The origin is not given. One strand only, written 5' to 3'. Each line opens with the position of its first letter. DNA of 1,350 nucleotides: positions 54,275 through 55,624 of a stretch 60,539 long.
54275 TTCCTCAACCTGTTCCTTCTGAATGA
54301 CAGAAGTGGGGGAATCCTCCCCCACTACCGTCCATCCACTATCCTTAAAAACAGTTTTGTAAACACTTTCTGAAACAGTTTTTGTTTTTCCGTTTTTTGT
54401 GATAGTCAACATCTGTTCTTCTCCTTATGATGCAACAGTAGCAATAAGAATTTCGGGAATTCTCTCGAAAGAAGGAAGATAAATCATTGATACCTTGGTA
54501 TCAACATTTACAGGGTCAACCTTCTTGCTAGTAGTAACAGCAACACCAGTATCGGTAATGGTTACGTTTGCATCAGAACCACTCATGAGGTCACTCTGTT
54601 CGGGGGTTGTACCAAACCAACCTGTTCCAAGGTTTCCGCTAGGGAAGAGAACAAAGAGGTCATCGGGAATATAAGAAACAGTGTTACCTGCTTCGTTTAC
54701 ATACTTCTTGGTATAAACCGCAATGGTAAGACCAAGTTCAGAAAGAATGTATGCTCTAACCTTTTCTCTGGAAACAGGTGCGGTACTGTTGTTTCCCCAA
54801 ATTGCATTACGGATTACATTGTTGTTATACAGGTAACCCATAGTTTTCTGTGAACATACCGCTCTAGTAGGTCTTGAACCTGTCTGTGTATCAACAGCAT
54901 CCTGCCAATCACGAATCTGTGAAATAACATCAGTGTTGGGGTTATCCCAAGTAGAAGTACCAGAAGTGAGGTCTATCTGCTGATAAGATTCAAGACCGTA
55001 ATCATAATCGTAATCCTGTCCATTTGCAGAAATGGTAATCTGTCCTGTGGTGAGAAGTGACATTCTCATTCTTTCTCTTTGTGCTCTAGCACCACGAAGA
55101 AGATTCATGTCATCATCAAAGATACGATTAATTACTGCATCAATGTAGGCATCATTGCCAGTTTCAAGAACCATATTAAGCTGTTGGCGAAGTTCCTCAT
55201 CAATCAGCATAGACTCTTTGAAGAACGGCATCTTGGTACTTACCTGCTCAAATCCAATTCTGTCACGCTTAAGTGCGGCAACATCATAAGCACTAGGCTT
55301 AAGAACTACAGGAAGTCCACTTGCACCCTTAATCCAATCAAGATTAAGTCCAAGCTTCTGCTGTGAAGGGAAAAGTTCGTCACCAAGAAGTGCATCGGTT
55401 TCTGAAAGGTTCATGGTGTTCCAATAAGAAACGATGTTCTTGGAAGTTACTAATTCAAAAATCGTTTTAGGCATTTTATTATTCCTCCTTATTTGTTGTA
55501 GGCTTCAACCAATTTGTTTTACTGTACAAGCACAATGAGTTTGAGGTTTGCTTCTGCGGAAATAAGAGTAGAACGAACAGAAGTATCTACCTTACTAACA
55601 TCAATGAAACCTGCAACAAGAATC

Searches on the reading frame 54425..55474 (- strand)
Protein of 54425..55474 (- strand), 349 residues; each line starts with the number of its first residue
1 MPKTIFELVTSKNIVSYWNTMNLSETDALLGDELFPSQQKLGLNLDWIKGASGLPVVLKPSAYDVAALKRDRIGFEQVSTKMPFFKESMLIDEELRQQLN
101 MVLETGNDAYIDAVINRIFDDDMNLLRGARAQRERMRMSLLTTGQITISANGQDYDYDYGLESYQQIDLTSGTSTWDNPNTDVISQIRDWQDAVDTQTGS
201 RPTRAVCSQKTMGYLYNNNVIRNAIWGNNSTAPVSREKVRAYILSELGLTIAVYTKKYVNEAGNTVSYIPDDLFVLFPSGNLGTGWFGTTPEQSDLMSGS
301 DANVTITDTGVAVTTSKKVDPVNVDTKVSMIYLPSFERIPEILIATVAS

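Call 12: search_protein_families(library=phrogs, proteins=[window:54425-55474:-])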
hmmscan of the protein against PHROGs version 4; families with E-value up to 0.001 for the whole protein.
window:54425-55474:- (349 aa): 3 families
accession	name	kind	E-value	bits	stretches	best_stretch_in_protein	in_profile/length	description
phrog_29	-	head and packaging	2e-76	258.9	1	4-348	24-359/439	major head protein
phrog_1005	-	head and packaging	5.4e-10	40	1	166-242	140-214/315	major head protein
phrog_26029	-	unknown function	7.5e-08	33.6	1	6-93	5-89/105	-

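Call 19: search_dna_similar(query=window:54425-55474:-, collection=phages, mode=protein, max_rows=15)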
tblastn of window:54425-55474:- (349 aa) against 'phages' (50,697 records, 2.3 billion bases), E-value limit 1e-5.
Records with a match: 246; places in all: 246; records where one place covers at least 80% of the query: 235.
Best place of each record, by identity: <60% 246.
By first word of the organism name: Streptococcus 111; Arthrobacter 25; Gordonia 25; Clostridium 16; Lactobacillus 15; Brevibacillus 11; Oenococcus 8; Bacteriophage 6; Mycobacterium 6; Enterococcus 3; and 12 more.
By host as written in the record: Streptococcus thermophilus 51; Gordonia terrae 3612 22; - 18; Arthrobacter globiformis NRRL B-2979 SEA 12; Brevibacillus laterosporus 11; Streptococcus thermophilus ST47795 10; Arthrobacter globiformis B-2979 10; Lactobacillus paracasei 9; and 78 more.
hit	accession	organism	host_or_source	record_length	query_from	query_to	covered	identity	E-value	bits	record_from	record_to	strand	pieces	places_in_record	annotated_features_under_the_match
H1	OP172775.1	Clostridium phage CS266P1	Clostridium_AP sp000509125 DA266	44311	4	349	99%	52.7%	2e-113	367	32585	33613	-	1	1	hypothetical protein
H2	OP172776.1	Clostridium phage CS266P2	Clostridium_AP sp000509125 DA266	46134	4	349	99%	52.7%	2e-113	367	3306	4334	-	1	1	hypothetical protein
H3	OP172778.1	Clostridium phage CS266P4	Clostridium_AP sp000509125 DA266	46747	4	349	99%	52.7%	2e-113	367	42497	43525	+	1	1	hypothetical protein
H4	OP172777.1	Clostridium phage CS266P3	Clostridium_AP sp000509125 DA266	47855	4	347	99%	53.0%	2e-113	367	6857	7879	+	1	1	hypothetical protein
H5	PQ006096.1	bajarodcaudo virus 5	Peromyscus fraterculus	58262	1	349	100%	52.1%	7e-114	369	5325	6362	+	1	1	major capsid protein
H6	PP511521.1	Dulem virus 36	Varecia variegata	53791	1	349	100%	50.7%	7e-105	343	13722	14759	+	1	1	major capsid protein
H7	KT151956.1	Brevibacillus phage Osiris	Brevibacillus laterosporus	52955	5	348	99%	48.0%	8e-96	317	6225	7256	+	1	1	putative head protein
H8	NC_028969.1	Brevibacillus phage Osiris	Brevibacillus laterosporus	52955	5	348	99%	48.0%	8e-96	317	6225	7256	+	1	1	major head protein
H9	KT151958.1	Brevibacillus phage Powder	Brevibacillus laterosporus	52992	5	348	99%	47.7%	2e-95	315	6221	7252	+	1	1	putative major capsid protein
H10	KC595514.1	Brevibacillus phage Jimmer2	Brevibacillus laterosporus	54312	5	348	99%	47.7%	2e-95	315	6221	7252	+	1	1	major capsid protein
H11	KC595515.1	Brevibacillus phage Jimmer1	Brevibacillus laterosporus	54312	5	348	99%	47.7%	2e-95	315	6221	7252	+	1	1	major capsid protein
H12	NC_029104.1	Brevibacillus phage Jimmer1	Brevibacillus laterosporus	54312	5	348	99%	47.7%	2e-95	315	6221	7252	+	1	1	major head protein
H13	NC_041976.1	Brevibacillus phage Jimmer2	Brevibacillus laterosporus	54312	5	348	99%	47.7%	2e-95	315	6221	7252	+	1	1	major head protein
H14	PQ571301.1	Enterococcus phage EH-TP1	Enterococcus hirae BBCO_MU_1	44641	5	344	97%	48.1%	1e-92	307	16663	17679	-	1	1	Major capsid protein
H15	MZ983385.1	Psychrobacillus phage PVJ1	Psychrobacillus sp. GC2J1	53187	1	347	99%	47.0%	2e-91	304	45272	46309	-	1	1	major capsid protein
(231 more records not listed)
